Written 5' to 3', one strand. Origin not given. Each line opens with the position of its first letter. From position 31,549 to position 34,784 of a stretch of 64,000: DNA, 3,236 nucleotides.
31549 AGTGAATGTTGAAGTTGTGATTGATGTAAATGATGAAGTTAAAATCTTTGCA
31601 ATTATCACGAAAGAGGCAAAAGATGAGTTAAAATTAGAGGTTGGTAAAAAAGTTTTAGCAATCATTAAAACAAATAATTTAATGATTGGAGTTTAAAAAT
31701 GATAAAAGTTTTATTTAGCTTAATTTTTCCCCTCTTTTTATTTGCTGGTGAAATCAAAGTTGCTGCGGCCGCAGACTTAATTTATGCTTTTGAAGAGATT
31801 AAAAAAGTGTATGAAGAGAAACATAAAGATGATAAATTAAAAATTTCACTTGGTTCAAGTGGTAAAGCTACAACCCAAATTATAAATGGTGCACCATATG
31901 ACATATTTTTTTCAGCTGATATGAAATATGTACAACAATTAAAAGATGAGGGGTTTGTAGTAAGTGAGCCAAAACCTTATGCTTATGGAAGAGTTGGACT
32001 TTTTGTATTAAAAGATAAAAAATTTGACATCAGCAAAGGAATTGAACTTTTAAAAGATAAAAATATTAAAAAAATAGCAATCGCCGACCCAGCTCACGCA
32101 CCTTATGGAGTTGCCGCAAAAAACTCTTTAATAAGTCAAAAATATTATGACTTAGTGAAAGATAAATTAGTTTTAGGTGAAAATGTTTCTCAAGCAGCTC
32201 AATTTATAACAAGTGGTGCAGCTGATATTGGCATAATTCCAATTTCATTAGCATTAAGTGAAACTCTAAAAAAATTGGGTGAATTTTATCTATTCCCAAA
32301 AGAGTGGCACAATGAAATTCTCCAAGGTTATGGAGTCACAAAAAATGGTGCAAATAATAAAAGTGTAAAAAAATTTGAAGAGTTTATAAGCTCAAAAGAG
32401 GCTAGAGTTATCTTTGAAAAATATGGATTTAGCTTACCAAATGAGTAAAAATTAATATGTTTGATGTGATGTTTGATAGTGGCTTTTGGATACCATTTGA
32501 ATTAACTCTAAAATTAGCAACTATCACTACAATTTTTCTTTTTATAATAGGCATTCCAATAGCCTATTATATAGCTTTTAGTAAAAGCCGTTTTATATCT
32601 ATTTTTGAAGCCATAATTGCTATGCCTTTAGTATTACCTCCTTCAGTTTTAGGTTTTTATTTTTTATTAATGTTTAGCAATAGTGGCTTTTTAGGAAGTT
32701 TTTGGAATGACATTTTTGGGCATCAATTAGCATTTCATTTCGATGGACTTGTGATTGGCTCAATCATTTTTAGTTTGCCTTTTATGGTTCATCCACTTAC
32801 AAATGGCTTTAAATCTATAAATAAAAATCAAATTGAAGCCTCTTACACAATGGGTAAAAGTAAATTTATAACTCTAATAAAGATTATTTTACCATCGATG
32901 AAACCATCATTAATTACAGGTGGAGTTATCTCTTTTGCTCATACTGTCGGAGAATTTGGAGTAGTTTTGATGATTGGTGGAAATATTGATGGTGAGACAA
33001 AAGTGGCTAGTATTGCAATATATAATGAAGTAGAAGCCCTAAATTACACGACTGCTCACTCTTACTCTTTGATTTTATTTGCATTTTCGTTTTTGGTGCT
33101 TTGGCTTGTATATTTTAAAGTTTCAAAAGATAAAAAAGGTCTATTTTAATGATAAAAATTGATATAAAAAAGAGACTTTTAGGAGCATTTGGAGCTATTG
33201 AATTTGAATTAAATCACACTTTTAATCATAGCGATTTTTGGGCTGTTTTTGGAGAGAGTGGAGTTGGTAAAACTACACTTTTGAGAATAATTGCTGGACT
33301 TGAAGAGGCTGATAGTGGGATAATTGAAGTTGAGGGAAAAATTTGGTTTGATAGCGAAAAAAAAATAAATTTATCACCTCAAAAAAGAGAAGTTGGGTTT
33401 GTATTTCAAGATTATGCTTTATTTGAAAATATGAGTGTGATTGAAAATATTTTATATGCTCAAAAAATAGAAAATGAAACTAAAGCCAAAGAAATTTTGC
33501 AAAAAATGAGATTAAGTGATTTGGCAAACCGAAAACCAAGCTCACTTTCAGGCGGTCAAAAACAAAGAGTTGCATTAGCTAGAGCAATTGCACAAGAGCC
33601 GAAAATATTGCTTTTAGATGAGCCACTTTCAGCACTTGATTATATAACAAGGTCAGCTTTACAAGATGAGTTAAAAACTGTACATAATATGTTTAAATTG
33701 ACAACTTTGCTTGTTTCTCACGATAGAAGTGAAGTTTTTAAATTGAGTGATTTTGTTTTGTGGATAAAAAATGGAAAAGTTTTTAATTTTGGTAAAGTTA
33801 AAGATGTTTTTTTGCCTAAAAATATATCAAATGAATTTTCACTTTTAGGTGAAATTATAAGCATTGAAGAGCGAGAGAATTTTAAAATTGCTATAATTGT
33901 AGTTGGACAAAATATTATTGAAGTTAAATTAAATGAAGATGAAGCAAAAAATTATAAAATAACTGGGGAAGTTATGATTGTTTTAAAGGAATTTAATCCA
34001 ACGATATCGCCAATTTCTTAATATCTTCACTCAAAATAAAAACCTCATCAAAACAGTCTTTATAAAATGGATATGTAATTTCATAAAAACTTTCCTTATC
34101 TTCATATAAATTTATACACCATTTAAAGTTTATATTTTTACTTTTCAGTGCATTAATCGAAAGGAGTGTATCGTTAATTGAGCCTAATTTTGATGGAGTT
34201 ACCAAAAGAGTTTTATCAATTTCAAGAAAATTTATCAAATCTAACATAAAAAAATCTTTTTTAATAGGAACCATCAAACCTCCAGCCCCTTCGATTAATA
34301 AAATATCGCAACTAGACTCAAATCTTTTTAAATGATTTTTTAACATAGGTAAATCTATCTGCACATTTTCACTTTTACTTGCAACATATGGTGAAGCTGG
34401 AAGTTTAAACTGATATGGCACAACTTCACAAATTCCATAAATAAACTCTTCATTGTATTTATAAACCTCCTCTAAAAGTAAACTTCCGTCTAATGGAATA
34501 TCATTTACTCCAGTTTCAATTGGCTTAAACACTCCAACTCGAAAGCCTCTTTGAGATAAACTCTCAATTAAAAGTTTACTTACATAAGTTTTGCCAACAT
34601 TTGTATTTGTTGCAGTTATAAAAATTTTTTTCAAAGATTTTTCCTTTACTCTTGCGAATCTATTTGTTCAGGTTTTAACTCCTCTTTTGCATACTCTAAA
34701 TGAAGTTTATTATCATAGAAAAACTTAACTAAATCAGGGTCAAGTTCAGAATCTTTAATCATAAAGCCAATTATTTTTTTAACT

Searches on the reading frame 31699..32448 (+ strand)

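Call 81: search_protein_families(library=pfam, proteins=[window:31699-32448:+], max_evalue=0.0001)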
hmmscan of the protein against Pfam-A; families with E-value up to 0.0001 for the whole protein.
window:31699-32448:+ (249 aa): 2 families
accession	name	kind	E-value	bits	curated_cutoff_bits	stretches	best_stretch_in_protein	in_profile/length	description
PF13531.11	SBP_bac_11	-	8.1e-56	189.8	25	1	19-244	1-226/227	Bacterial extracellular solute-binding protein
PF01547.30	SBP_bac_1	-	8.7e-15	55.9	26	1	27-235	4-305/307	Bacterial extracellular solute-binding protein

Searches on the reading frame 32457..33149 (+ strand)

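Call 81: search_protein_families(library=pfam, proteins=[window:32457-33149:+], max_evalue=0.0001)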
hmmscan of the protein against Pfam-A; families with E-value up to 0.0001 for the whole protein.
window:32457-33149:+ (230 aa): 1 family
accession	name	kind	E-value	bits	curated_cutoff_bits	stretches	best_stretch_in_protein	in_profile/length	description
PF00528.27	BPD_transp_1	-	4.4e-19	69.3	26.4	1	32-219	1-176/184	Binding-protein-dependent transport system inner membrane component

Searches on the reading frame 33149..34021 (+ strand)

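Call 81: search_protein_families(library=pfam, proteins=[window:33149-34021:+], max_evalue=0.0001)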
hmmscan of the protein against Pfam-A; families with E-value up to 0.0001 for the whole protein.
window:33149-34021:+ (290 aa): 1 family
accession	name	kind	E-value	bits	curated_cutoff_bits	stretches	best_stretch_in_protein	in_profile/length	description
PF00005.33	ABC_tran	-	2.4e-35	122.6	25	1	21-160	4-136/137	ABC transporter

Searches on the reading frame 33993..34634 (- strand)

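Call 81: search_protein_families(library=pfam, proteins=[window:33993-34634:-], max_evalue=0.0001)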
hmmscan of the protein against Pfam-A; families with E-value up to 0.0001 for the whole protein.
window:33993-34634:- (213 aa): 2 families
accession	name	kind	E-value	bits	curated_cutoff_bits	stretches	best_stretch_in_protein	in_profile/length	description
PF13500.12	AAA_26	-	1.9e-34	119.7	27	1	2-171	1-160/198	AAA domain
PF03205.20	MobB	-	9.2e-05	22.8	26.6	0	8-39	5-36/133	Molybdopterin guanine dinucleotide synthesis protein B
